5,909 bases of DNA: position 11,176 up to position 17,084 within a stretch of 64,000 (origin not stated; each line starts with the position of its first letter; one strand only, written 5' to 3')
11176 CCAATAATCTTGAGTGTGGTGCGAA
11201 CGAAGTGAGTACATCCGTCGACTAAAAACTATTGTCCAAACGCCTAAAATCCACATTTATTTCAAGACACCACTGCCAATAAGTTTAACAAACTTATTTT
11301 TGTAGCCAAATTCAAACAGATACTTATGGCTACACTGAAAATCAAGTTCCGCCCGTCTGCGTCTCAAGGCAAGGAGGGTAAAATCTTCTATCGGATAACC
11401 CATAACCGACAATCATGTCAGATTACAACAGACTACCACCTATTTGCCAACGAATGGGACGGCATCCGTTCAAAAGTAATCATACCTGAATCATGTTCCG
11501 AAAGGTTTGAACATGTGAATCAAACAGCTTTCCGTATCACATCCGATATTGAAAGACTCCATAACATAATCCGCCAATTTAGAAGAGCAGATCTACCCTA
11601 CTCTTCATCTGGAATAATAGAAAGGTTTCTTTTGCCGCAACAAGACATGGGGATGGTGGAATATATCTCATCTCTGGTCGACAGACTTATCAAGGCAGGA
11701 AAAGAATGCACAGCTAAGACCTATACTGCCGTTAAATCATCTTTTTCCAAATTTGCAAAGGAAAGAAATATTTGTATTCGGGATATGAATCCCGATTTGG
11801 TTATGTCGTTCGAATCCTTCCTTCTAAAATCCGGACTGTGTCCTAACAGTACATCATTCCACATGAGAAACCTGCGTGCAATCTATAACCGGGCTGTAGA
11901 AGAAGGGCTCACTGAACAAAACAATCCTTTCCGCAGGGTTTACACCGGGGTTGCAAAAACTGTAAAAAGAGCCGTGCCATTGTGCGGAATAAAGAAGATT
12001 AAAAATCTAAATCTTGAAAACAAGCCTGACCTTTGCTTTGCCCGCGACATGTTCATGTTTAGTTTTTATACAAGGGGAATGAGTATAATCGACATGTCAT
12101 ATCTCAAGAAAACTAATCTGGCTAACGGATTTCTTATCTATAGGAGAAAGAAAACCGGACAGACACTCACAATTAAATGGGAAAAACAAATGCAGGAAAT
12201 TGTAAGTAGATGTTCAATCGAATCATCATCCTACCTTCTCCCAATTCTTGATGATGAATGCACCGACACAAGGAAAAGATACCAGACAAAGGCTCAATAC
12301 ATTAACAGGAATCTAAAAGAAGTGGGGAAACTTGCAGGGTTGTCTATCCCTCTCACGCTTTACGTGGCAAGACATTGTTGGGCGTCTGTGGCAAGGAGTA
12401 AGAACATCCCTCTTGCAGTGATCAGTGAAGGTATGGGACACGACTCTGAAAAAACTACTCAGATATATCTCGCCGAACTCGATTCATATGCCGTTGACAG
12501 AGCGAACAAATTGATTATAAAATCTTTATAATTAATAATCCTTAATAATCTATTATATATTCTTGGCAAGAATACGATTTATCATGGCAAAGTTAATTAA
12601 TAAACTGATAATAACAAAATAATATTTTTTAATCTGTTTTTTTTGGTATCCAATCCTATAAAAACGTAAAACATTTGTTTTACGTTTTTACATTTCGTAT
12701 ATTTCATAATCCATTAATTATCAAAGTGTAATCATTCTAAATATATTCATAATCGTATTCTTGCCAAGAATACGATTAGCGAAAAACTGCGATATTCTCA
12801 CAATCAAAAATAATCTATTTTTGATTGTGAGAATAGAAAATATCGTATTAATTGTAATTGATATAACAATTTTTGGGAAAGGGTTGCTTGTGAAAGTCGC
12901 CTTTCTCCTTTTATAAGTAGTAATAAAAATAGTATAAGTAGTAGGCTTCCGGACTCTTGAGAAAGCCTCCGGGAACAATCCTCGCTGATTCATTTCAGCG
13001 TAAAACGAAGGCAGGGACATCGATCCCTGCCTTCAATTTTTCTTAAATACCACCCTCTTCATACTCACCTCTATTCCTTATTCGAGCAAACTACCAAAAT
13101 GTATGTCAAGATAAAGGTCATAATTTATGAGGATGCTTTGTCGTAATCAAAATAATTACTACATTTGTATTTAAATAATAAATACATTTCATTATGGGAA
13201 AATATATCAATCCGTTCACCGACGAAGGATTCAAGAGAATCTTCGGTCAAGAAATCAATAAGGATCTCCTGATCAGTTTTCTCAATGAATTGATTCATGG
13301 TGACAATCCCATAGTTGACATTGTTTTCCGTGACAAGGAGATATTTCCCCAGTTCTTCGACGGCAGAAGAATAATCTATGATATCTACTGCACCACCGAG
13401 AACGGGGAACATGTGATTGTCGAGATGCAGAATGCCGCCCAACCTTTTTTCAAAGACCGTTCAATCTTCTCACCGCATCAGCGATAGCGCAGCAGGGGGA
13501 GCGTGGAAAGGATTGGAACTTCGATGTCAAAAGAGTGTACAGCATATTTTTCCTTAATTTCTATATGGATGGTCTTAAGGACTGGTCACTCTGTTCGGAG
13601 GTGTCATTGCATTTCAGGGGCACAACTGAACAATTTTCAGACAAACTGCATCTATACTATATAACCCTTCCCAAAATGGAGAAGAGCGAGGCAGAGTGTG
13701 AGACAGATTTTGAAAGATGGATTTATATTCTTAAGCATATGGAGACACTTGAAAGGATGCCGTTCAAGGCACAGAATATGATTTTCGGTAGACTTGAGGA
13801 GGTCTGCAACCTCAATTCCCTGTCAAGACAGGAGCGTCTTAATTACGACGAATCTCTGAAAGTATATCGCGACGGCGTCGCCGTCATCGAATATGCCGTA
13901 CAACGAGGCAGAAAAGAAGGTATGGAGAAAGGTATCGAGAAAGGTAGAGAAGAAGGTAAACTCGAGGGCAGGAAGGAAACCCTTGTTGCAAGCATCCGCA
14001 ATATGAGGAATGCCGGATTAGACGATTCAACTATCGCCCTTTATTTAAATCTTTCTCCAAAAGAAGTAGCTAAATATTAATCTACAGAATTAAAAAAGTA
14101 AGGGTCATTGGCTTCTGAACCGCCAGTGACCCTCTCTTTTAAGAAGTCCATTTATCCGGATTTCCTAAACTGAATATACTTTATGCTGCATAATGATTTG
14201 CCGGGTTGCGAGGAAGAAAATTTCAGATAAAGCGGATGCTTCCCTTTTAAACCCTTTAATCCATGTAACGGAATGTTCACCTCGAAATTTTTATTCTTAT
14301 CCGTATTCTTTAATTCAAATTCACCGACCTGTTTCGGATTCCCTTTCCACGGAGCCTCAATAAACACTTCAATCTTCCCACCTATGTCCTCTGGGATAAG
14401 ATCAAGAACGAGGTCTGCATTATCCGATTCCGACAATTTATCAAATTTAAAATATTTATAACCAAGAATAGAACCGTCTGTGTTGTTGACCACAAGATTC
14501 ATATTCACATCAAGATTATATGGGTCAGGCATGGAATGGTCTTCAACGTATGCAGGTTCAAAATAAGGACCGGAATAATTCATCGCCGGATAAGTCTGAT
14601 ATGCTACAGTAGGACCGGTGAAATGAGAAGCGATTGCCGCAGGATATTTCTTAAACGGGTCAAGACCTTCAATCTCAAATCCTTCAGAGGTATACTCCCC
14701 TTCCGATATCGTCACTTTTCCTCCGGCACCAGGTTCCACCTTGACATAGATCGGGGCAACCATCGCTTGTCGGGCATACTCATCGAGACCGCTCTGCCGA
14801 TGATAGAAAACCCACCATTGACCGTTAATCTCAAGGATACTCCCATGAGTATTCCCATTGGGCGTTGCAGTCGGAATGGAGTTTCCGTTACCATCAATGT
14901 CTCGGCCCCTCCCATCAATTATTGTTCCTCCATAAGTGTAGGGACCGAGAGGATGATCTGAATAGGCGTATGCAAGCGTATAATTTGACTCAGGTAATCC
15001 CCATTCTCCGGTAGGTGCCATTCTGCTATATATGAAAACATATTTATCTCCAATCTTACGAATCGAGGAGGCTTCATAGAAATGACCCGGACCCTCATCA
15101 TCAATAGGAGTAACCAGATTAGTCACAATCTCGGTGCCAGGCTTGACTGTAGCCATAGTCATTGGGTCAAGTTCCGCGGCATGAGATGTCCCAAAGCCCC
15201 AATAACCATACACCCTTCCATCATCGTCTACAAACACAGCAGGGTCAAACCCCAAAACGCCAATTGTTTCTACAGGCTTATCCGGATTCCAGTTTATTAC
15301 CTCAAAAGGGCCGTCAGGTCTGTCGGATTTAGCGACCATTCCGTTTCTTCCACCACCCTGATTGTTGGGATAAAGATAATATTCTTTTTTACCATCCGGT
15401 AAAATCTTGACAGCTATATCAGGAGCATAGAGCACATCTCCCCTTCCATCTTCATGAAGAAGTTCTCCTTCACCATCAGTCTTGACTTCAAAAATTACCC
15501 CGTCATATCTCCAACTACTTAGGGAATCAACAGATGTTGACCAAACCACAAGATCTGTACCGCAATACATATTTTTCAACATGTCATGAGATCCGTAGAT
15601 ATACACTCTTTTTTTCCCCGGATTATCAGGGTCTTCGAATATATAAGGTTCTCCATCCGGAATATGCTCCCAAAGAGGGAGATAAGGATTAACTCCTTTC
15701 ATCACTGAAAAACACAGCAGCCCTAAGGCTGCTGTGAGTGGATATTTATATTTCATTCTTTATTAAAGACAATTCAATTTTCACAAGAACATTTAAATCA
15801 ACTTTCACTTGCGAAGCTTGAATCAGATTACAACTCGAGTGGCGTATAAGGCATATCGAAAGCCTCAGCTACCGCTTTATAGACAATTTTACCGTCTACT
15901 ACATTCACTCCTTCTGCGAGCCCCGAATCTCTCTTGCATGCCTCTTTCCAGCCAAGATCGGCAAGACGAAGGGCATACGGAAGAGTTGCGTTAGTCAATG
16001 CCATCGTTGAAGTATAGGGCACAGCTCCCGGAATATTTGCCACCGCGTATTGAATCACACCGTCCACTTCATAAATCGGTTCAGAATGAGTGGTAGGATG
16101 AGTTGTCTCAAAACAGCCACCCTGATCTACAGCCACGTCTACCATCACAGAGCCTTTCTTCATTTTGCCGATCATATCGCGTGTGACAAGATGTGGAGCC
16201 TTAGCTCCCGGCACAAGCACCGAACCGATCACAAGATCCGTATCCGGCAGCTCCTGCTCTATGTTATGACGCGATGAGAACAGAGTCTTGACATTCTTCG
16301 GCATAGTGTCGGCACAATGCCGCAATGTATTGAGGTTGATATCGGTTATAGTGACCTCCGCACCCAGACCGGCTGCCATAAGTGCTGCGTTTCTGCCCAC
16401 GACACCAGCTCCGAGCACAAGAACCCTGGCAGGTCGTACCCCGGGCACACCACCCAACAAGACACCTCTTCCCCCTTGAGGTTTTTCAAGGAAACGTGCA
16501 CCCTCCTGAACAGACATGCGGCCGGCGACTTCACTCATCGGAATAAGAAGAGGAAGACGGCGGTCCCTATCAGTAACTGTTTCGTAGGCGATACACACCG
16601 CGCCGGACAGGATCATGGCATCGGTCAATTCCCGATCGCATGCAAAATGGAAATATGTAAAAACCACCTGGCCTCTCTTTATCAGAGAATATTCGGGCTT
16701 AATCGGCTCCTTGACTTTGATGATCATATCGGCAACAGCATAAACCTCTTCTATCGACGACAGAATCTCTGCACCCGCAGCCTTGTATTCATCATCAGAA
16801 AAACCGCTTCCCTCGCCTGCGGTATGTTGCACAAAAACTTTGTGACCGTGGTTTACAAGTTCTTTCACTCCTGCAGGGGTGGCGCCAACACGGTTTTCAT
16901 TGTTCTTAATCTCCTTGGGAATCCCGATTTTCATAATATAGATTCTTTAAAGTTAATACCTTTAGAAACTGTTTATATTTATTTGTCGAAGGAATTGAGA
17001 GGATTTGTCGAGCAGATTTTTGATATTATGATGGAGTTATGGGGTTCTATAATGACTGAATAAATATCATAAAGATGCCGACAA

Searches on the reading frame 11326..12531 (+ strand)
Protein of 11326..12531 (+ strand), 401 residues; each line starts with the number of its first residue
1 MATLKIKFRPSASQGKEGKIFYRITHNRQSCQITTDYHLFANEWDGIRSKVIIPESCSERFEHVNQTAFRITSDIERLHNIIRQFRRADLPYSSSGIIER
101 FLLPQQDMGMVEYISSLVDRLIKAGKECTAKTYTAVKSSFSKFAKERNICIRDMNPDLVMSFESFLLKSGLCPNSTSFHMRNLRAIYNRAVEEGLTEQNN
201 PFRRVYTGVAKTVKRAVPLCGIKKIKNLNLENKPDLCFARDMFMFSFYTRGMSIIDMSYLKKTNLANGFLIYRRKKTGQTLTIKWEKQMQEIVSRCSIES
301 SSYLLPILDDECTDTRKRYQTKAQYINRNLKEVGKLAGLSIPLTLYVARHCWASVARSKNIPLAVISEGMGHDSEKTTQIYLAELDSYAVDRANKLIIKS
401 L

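Call 76: search_protein_families(library=pfam, proteins=[window:11326-12531:+], max_evalue=0.0001)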
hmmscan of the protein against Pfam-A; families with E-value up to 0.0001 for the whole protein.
window:11326-12531:+ (401 aa): 3 families
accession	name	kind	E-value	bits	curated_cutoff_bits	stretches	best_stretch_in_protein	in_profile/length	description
PF13102.12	Phage_int_SAM_5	-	4.7e-18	65.8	22.3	1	111-200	3-92/98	Phage integrase SAM-like domain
PF00589.27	Phage_integrase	-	4.9e-10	39.9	27.1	1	251-384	35-168/172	Phage integrase family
PF17293.8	Arm-DNA-bind_5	-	1.7e-05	25.7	22.6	1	15-90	11-80/87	Arm DNA-binding domain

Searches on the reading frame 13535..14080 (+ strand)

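Call 76: search_protein_families(library=pfam, proteins=[window:13535-14080:+], max_evalue=0.0001)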
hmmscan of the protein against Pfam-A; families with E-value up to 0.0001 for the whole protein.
window:13535-14080:+ (181 aa): 1 family
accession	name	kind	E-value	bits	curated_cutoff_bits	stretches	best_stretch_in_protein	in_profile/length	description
PF12784.13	PDDEXK_2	-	3.7e-18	66.5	27.4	1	2-121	110-229/229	PD-(D/E)XK nuclease family transposase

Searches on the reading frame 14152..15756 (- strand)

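Call 76: search_protein_families(library=pfam, proteins=[window:14152-15756:-], max_evalue=0.0001)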
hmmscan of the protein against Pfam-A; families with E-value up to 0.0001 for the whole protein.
window:14152-15756:- (534 aa): 1 family
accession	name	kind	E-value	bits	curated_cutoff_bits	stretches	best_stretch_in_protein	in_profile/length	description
PF04616.20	Glyco_hydro_43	-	1.6e-20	74.1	32.2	1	78-337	42-281/288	Glycosyl hydrolases family 43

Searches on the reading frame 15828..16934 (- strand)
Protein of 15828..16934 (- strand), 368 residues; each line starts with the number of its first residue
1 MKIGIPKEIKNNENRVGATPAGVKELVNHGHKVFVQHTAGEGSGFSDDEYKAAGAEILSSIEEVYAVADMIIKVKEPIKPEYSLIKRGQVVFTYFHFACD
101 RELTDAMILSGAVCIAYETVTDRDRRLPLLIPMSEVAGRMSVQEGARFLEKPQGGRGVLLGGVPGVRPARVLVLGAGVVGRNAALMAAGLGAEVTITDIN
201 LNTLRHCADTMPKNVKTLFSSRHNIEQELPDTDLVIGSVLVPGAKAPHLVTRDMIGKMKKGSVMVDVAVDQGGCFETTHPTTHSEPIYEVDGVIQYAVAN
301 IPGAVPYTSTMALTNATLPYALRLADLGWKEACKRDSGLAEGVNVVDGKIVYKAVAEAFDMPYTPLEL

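Call 76: search_protein_families(library=pfam, proteins=[window:15828-16934:-], max_evalue=0.0001)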
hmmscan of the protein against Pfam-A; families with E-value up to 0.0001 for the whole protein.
window:15828-16934:- (368 aa): 4 families
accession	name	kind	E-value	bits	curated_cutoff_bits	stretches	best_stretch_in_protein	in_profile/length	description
PF01262.27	AlaDh_PNT_C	-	4.7e-87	291.3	23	1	141-353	1-214/214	Alanine dehydrogenase/PNT, C-terminal domain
PF05222.21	AlaDh_PNT_N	-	2.9e-49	167.2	30.4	1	4-137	1-136/136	Alanine dehydrogenase/PNT, N-terminal domain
PF02826.25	2-Hacid_dh_C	-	5.6e-07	29.5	25.1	1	167-268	35-127/178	D-isomer specific 2-hydroxyacid dehydrogenase, NAD binding domain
PF02737.24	3HCDH_N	-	1.4e-05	25.5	22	1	171-223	2-54/180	3-hydroxyacyl-CoA dehydrogenase, NAD binding domain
